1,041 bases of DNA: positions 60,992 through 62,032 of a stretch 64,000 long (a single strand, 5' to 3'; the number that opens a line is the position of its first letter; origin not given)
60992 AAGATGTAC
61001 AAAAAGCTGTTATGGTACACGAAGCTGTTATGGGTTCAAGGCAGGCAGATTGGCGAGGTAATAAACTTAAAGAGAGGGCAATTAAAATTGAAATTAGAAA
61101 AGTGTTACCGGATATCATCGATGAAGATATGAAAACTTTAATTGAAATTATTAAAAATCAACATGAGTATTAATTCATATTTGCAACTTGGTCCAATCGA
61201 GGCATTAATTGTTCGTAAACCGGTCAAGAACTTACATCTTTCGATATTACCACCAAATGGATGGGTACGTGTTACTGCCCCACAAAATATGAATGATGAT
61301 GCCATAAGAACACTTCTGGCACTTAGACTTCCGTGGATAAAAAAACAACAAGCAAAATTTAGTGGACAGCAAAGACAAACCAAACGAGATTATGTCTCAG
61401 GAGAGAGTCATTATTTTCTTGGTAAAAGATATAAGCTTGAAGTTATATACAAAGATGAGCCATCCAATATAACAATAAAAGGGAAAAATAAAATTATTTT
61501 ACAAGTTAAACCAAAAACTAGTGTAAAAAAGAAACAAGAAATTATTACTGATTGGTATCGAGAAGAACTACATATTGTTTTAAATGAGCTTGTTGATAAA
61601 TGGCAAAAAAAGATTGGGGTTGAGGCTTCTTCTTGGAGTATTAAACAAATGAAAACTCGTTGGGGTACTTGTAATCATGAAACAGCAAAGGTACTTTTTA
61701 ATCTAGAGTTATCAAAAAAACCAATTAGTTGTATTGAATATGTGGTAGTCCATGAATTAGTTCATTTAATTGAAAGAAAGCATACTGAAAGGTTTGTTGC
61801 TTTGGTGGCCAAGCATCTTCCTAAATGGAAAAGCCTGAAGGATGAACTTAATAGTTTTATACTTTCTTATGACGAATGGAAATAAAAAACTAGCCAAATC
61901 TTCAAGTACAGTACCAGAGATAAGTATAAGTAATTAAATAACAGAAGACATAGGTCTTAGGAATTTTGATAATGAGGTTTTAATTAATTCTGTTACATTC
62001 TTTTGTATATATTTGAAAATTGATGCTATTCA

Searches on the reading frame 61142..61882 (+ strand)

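Call 7: search_protein_families(library=pfam, proteins=[window:61142-61882:+], max_evalue=1)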
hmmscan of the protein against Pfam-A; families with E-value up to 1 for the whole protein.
window:61142-61882:+ (247 aa): 5 families
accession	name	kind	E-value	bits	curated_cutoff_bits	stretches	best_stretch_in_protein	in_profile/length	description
PF01863.23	YgjP-like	-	1.9e-62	211.4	26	1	34-238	4-206/207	YgjP-like, metallopeptidase domain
PF10263.15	SprT-like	-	3.3e-06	27.4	25.6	1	148-238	9-97/108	SprT-like family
PF00636.31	Ribonuclease_3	-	0.087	14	27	1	65-129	19-81/102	Ribonuclease III domain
PF08325.16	WLM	-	0.091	13.3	26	1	194-223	79-108/190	WLM domain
PF12388.14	Peptidase_M57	-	0.3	11.2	21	1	188-218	123-153/212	Dual-action HEIGH metallo-peptidase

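Call 8: search_protein_families(library=padloc, proteins=[window:61142-61882:+], max_evalue=1)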
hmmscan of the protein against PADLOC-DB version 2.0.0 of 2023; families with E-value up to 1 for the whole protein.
window:61142-61882:+ (247 aa): 0 families

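Call 10: search_protein_families(library=ncbifam, proteins=[window:61142-61882:+], max_evalue=0.1)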
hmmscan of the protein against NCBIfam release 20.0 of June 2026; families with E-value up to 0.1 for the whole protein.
window:61142-61882:+ (247 aa): 0 families
